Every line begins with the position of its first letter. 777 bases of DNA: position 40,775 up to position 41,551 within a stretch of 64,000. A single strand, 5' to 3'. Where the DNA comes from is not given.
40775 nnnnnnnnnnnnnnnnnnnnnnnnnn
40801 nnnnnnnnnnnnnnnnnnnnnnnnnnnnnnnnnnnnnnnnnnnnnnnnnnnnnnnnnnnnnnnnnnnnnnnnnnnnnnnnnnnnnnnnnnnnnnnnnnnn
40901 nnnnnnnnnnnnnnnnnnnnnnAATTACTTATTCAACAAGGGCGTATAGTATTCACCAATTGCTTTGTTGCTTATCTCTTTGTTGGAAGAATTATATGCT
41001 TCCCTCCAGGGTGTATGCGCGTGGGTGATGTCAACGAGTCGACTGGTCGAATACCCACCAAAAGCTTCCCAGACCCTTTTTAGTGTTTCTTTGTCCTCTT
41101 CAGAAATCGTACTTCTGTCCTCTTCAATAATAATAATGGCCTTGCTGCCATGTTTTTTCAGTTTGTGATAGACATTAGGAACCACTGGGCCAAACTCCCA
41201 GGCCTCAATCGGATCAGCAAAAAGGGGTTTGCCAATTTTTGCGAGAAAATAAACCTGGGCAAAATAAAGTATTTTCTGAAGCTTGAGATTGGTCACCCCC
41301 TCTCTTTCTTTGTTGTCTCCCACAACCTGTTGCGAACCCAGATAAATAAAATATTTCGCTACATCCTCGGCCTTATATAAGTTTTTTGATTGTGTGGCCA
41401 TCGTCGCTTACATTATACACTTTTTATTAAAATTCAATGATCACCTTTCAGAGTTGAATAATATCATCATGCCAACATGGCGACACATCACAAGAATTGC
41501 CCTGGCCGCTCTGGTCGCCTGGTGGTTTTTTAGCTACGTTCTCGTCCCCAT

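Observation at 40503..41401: AT-rich two-gene module: Panacea-domain antitoxin with an unclassified downstream toxin candidate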

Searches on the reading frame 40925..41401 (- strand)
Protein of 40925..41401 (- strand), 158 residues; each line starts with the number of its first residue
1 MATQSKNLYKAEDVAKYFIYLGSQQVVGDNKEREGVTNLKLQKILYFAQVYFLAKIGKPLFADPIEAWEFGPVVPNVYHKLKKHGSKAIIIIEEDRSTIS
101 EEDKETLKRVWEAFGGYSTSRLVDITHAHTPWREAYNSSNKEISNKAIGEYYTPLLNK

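Call 3: search_protein_families(library=pfam, proteins=[window:40925-41401:-], max_evalue=1)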
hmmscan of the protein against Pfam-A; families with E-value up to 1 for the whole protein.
window:40925-41401:- (158 aa): 1 family
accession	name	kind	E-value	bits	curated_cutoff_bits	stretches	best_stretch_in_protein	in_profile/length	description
PF13274.11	SocA_Panacea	-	1.9e-25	90.4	25.7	1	41-132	1-112/113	Antitoxin SocA-like, Panacea domain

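Call 4: search_protein_families(library=ncbifam, proteins=[window:40925-41401:-], max_evalue=1)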
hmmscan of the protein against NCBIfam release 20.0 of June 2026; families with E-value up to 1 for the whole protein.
window:40925-41401:- (158 aa): 1 family
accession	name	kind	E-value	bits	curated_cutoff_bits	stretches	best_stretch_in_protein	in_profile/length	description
NF047745.1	SocA_antitoxin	equivalog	6e-23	81.4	190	1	32-142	17-139/176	type VI toxin-antitoxin system SocA family antitoxin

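Call 5: search_protein_families(library=padloc, proteins=[window:40925-41401:-], max_evalue=1)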
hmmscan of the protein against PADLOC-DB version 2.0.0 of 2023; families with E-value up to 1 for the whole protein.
window:40925-41401:- (158 aa): 0 families

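Call 6: search_protein_families(library=phrogs, proteins=[window:40925-41401:-], max_evalue=1)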
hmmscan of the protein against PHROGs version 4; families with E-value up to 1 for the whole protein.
window:40925-41401:- (158 aa): 2 families
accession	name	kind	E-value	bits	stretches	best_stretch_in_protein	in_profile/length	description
phrog_1281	-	unknown function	9.6e-48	163.4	1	6-155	5-153/195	-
phrog_10390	-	unknown function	6.4e-39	135.2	1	4-153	144-292/299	-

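Call 56: search_dna_similar(query=window:40925-41401:-, collection=phages, mode=protein, max_evalue=0.00001, max_rows=25)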
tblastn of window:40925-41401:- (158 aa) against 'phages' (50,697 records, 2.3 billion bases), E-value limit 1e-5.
Records with a match: 196; places in all: 201; records where one place covers at least 80% of the query: 78.
Best place of each record, by identity: <60% 196.
By first word of the organism name: Streptococcus 33; Paenibacillus 26; Bacteriophage 23; Pseudomonas 21; Stx2a-converting 19; Escherichia 8; Burkholderia 6; Listeria 5; Clostridium 5; Bordetella 5; and 26 more.
By host as written in the record: - 31; Pseudomonas aeruginosa 19; Paenibacillus larvae 18; Helicobacter cinaedi 12; Paenibacillus larvae ATCC 9545 7; Bordetella avium 5; Listeria monocytogenes 4; Riemerella anatipestifer 3; and 82 more.
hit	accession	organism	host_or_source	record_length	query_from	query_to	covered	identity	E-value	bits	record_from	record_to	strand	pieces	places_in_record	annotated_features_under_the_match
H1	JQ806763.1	Salmonella phage vB_SemP_Emek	Salmonella serovar Haardt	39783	13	157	92%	41.2%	8e-26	107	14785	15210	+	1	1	hypothetical protein (x2)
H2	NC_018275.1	Salmonella phage vB_SemP_Emek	Salmonella serovar Haardt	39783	13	157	92%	41.2%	8e-26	107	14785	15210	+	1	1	DUF4065 domain-containing protein | hypothetical protein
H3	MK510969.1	Pseudomonas phage vB_Pae_CF60a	Pseudomonas aeruginosa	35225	13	156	91%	41.5%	2e-24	103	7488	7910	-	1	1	hypothetical protein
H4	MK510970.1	Pseudomonas phage vB_Pae_CF67a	Pseudomonas aeruginosa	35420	13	156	91%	41.5%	2e-24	103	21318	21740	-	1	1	hypothetical protein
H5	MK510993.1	Pseudomonas phage vB_Pae_BR201a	Pseudomonas aeruginosa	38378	13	156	91%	41.5%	2e-24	103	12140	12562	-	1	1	hypothetical protein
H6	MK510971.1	Pseudomonas phage vB_Pae_CF79a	Pseudomonas aeruginosa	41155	13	156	91%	41.5%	2e-24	103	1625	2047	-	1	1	hypothetical protein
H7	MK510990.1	Pseudomonas phage vB_Pae_BR133a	Pseudomonas aeruginosa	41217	13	156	91%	41.5%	2e-24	103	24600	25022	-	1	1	hypothetical protein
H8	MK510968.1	Pseudomonas phage vB_Pae_CF55b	Pseudomonas aeruginosa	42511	13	156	91%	41.5%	2e-24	103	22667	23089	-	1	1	hypothetical protein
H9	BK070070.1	Bacteriophage sp.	Helicobacter cinaedi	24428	10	152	91%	38.6%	2e-25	106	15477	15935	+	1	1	putative prophage ps3 protein01-like protein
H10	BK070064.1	Bacteriophage sp.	Helicobacter cinaedi CCUG 18818 = ATCC ...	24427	10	152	91%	38.6%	2e-25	106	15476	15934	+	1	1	prophage protein | hypothetical protein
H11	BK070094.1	Bacteriophage sp.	Helicobacter cinaedi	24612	10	152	91%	38.6%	2e-25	106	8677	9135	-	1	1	putative prophage ps3 protein01-like protein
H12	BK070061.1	Bacteriophage sp.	Helicobacter cinaedi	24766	10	152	91%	38.6%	2e-25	106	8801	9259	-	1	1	SocA family protein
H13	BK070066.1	Bacteriophage sp.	Helicobacter cinaedi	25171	10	152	91%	38.6%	2e-25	106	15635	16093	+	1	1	putative prophage ps3 protein01-like protein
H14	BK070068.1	Bacteriophage sp.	Helicobacter cinaedi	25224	10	152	91%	38.6%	2e-25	106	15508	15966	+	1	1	putative prophage ps3 protein01-like protein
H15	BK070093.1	Bacteriophage sp.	Helicobacter cinaedi P01D0000 genome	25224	10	152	91%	38.6%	2e-25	106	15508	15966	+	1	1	putative prophage ps3 protein01-like protein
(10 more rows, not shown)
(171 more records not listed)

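Call 57: search_dna_similar(query=window:40925-41401:-, collection=plasmids, mode=protein, max_evalue=0.00001, max_rows=25)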
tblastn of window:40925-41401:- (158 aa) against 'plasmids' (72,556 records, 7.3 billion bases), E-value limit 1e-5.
Records with a match: 101; places in all: 113; records where one place covers at least 80% of the query: 54.
Best place of each record, by identity: <60% 101.
By first word of the organism name: Bacillus 57; Lactobacillus 6; Paenibacillus 4; Spiroplasma 4; Clostridioides 4; Ligilactobacillus 3; Clostridium 3; Pseudomonas 2; Neisseria 2; Escherichia 1; and 15 more.
By predicted mobility (MOB-suite, as given by PLSDB): non-mobilizable 83; conjugative 11; mobilizable 7.
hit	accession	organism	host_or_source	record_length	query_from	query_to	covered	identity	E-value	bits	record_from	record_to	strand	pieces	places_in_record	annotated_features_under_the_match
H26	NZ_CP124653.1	Pseudomonas aeruginosa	Homo sapiens,Wound/Abscess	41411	13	156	91%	41.5%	6e-24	103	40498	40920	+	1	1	type II toxin-antitoxin system antitoxin SocA domain-containing ...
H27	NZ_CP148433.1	Escherichia coli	Chicken,single cell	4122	13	157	92%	40.5%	5e-24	103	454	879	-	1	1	type II toxin-antitoxin system antitoxin SocA domain-containing ...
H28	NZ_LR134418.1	Legionella adelaidensis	environmental,Cooling tower water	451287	14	157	91%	37.7%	5e-24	103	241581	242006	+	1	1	type II toxin-antitoxin system antitoxin SocA domain-containing ...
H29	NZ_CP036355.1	Bacillus sp. SYJ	Pelodiscus sinensis,tissue sample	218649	7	155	94%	34.4%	3e-18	87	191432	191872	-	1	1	type II toxin-antitoxin system antitoxin SocA domain-containing ...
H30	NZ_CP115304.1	Bacillus tropicus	Tryonyx sinensis (Chinese soft-shell ...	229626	7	155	94%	34.4%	3e-18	87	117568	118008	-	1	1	type II toxin-antitoxin system antitoxin SocA domain-containing ...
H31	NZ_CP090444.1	Rhodococcus sp. DMF-1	pure culture,surface marine water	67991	9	153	92%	35.3%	2e-18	88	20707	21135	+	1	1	type II toxin-antitoxin system antitoxin SocA domain-containing ...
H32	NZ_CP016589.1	Bacillus thuringiensis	Mono isolate,Ginseng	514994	13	153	89%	36.2%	2e-17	85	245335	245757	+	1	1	type II toxin-antitoxin system antitoxin SocA domain-containing ...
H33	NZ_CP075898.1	Exiguobacterium acetylicum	cell culture,litchi pericarp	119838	3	154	96%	33.1%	7e-14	75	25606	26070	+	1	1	type II toxin-antitoxin system antitoxin SocA domain-containing ...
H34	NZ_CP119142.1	Neisseria gonorrhoeae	Homo sapiens,whole organism,synovial ...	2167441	4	152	94%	33.6%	8e-18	86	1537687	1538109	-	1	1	none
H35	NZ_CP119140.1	Neisseria gonorrhoeae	Homo sapiens,whole organism,blood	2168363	4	152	94%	33.6%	8e-18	86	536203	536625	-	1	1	none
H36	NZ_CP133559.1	Bacillus wiedmannii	Thaumetopoea processionea,liquid culture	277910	7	152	92%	34.2%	4e-18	87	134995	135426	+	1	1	type II toxin-antitoxin system antitoxin SocA domain-containing ...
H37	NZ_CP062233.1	Rhizobium sp. TH2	Sainfoin,pure bacterial culture,Nodule ...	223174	6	155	95%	32.9%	4e-15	78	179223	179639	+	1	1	type II toxin-antitoxin system antitoxin SocA domain-containing ...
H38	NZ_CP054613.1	Paenibacillus cellulosilyticus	cell culture,soil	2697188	13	156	91%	33.6%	2e-15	79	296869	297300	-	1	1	none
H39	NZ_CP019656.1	Paenibacillus larvae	honeybees,cell culture,foul brood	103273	25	158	85%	35.9%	5e-15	78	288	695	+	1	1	type II toxin-antitoxin system antitoxin SocA domain-containing ...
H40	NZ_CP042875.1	Bacillus cereus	Triticum aestivum L,tissue sample,root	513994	13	158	92%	32.9%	3e-19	90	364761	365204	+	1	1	type II toxin-antitoxin system antitoxin SocA domain-containing ...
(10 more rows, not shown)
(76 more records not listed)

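Call 58: get_annotated_region(hit=H2, flank=1500)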
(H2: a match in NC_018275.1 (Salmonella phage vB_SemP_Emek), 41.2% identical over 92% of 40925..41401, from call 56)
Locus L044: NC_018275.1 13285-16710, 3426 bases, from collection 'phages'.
description: Salmonella phage vB_SemP_Emek, complete genome.
organism: Salmonella phage vB_SemP_Emek (NCBI taxid 1168548)
taxonomy: Viruses; Duplodnaviria; Heunggongvirae; Uroviricota; Caudoviricetes; Lederbergvirus
host: Salmonella serovar Haardt; source: sewage; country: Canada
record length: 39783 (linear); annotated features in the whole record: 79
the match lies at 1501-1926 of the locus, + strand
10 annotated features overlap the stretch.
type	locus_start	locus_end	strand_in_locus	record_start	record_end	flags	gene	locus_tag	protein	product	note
CDS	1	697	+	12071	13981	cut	-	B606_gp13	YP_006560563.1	DNA transfer protein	similar to N-terminus of YP_516199.1 phage DNA transfer protein [Sodalis phage phiSG1] and C-terminus of YP_063718.1 ...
CDS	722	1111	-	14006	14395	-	-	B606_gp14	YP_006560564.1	hypothetical protein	similar to NP_958214.1 gene 38 protein [Enterobacteria phage Sf6]; orf129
CDS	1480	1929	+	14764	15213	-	-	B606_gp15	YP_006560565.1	DUF4065 domain-containing protein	orf149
CDS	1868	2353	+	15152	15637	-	-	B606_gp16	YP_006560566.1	hypothetical protein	orf161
regulatory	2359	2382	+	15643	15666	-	-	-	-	terminator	rho-independent terminator; discovered using MFOLD 3.2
CDS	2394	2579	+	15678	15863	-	-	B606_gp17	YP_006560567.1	hypothetical protein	orf61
CDS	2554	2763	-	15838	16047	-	-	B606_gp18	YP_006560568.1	hypothetical protein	orf69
CDS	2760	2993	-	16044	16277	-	-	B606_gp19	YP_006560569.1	hypothetical protein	orf77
CDS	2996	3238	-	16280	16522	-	mnt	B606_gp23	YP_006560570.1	partition protein ATPase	similar to N-terminus of NP_059641.1 Mnt [Enterobacteria phage P22]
CDS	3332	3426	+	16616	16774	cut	arc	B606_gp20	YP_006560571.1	Arc-like repressor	similar to NP_059642.1 Arc [Enterobacteria phage P22]; motifs: pfam03869; transcriptional repressor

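Call 59: get_annotated_region(hit=H12, flank=1500)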
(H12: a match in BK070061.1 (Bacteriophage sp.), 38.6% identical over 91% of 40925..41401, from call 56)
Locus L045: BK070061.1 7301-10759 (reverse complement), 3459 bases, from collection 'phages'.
description: TPA_asm: Bacteriophage sp. isolate Hcinaedi2017D_0197 prophage genomic sequence.
organism: Bacteriophage sp. (NCBI taxid 38018)
taxonomy: Viruses
host: Helicobacter cinaedi; source: -; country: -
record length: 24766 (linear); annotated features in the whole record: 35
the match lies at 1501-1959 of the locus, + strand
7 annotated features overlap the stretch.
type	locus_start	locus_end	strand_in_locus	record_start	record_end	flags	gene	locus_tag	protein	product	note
CDS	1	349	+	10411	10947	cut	-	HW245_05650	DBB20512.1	hypothetical protein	Derived by automated computational analysis using gene prediction method: Protein Homology.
CDS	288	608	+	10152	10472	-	-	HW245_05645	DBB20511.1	hypothetical protein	Derived by automated computational analysis using gene prediction method: Protein Homology.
CDS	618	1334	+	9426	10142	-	-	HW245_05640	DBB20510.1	hypothetical protein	Derived by automated computational analysis using gene prediction method: Protein Homology.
CDS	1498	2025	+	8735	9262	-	-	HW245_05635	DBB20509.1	SocA family protein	Derived by automated computational analysis using gene prediction method: Protein Homology.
CDS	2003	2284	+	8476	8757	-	-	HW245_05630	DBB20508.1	hypothetical protein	Derived by automated computational analysis using gene prediction method: Protein Homology.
CDS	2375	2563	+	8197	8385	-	-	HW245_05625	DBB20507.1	hypothetical protein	Derived by automated computational analysis using gene prediction method: Protein Homology.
CDS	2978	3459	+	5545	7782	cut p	-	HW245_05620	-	hypothetical protein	frameshifted; Derived by automated computational analysis using gene prediction method: Protein Homology.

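Call 60: get_annotated_region(hit=H27, flank=1500)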
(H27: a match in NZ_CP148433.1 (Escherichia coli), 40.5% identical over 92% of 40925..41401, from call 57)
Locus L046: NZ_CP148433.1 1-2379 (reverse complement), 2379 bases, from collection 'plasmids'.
description: Escherichia coli strain Z1323CEC0013 plasmid pZ1323CEC0013_1-7, complete sequence
organism: Escherichia coli (NCBI taxid 562)
taxonomy: Bacteria; Pseudomonadota; Gammaproteobacteria; Enterobacterales; Enterobacteriaceae; Escherichia; Escherichia coli
host: -; source: Chicken,single cell; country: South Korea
typing (MOB-suite, as given by PLSDB): non-mobilizable
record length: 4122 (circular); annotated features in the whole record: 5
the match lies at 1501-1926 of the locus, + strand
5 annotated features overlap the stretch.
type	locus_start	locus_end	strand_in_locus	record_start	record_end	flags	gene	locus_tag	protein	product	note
CDS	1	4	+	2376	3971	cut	-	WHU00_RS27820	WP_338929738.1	transglycosylase SLT domain-containing protein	-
CDS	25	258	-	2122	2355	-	-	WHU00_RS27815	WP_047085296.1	hypothetical protein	-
CDS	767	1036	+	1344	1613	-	-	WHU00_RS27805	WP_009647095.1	phage tail fiber C-terminal domain-containing protein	-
CDS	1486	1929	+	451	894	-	-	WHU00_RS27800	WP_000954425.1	type II toxin-antitoxin system antitoxin SocA domain-containing protein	-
CDS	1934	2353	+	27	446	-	-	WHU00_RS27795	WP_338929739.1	hypothetical protein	-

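Call 61: get_annotated_region(hit=H28, flank=1500)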
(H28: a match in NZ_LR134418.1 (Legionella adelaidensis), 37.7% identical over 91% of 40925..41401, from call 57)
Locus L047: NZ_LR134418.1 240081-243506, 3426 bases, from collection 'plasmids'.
description: Legionella adelaidensis strain NCTC12735 plasmid 9, complete sequence
organism: Legionella adelaidensis (NCBI taxid 45056)
taxonomy: Bacteria; Pseudomonadota; Gammaproteobacteria; Legionellales; Legionellaceae; Legionella; Legionella adelaidensis
host: -; source: environmental,Cooling tower water; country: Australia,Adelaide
typing (MOB-suite, as given by PLSDB): non-mobilizable
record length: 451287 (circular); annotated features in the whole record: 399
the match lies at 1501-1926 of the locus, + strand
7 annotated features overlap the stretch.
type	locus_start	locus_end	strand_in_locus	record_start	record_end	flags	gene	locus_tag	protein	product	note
CDS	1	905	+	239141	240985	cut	-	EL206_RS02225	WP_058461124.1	toprim domain-containing protein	-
CDS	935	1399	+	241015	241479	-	-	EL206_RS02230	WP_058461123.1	hypothetical protein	-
CDS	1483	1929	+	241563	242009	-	-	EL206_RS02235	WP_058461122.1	type II toxin-antitoxin system antitoxin SocA domain-containing protein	-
CDS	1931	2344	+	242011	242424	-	-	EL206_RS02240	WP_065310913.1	hypothetical protein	-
CDS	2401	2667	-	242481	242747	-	-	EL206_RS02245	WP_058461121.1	helix-turn-helix transcriptional regulator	-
CDS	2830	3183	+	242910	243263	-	-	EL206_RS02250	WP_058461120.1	hypothetical protein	-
CDS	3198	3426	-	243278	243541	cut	-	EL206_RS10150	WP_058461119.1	HGGxSTG domain-containing protein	-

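Call 67: search_protein_families(library=ncbifam, proteins=[L044:1868-2353:+, L046:1934-2353:+, L047:1931-2344:+, L045:2003-2284:+], max_evalue=0.1)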
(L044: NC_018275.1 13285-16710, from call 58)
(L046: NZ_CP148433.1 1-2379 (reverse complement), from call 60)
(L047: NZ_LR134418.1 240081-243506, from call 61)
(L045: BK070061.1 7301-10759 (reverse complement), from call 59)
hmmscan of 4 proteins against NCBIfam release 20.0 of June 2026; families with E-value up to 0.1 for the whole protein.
L044:1868-2353:+ (161 aa): 1 family
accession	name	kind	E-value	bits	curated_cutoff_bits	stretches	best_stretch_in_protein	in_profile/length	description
NF046006.1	MAG6450_fam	subfamily_domain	0.073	13.6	40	0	56-157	2-100/103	MAG6450 family protein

L046:1934-2353:+ (139 aa): 1 family
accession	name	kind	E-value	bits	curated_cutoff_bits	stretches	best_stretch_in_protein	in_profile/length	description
NF046006.1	MAG6450_fam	subfamily_domain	0.079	13.5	40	0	34-135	2-100/103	MAG6450 family protein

L047:1931-2344:+ (137 aa): 1 family
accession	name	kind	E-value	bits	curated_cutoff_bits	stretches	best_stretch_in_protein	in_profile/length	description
NF046006.1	MAG6450_fam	subfamily_domain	9.5e-05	22.9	40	1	36-131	5-98/103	MAG6450 family protein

L045:2003-2284:+ (93 aa): 2 families
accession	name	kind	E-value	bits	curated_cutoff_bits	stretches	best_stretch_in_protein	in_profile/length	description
NF045891.1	ICE_Mbov_0400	subfamily_domain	0.0051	17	55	1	20-87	39-101/152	Mbov_0400 family ICE element protein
NF033748.1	class_F_sortase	subfamily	0.021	14.4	166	1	30-73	73-116/155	class F sortase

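Call 76: find_homologous_proteins(query=A3, max_evalue=0.001)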
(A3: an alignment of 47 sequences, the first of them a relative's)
Query A3 (47 sequences) (139 aa, profile of the alignment): 192 proteins with E <= 0.001 among 740 candidates; the best 120 are listed.
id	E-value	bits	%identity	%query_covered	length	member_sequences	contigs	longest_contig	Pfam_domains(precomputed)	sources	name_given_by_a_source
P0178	2.4e-34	136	19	22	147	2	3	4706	-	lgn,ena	-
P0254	2.9e-28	117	30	29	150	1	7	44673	-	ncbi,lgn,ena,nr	ncbi:hypothetical protein IJH66_01230 [Candidatus Saccharibacteria bacterium]|nr:hypothetical protei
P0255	8.4e-25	105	97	100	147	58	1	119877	-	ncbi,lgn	ncbi:hypothetical protein WJX39_001833 [Escherichia coli]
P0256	1.1e-24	105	98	100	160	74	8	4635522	-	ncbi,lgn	-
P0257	1.8e-24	104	98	100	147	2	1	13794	-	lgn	-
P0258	4.8e-24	103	89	100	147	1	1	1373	-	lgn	-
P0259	1.2e-23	102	39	100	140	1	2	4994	-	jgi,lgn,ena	-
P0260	2.2e-23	101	83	99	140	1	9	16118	-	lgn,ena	-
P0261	7.2e-23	99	81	99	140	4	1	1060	-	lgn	-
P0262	1.4e-22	98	59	80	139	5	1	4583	-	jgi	-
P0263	1.7e-22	98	78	96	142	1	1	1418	-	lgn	-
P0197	2.3e-22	97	-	-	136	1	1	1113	-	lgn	-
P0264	3.2e-22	97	42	98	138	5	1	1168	-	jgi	jgi:hypothetical protein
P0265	1.5e-21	95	51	80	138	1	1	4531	-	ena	-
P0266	2.1e-21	94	76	99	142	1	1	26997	-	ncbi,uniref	ncbi:hypothetical protein [Providencia stuartii]|uniref:hypothetical protein n=1 Tax=Providencia stu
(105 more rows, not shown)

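Call 84: search_protein_families(library=padloc, alignment_id=A3, max_evalue=0.01)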
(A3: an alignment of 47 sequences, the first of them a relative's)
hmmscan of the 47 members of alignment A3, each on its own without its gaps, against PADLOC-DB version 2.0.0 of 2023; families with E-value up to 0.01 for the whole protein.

A. member 1, L046:1934-2353:+ (139 aa): 1 family
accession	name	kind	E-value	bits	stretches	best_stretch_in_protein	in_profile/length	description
PDLC03891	NsnC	-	3.7e-05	21.4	1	31-135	178-279/284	-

B. families by the number of members that match (of 47 scanned): 2 families
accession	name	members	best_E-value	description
PDLC03891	NsnC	29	3.5e-12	-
PDLC03247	MTase_II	1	0.0047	Type II methyltransferase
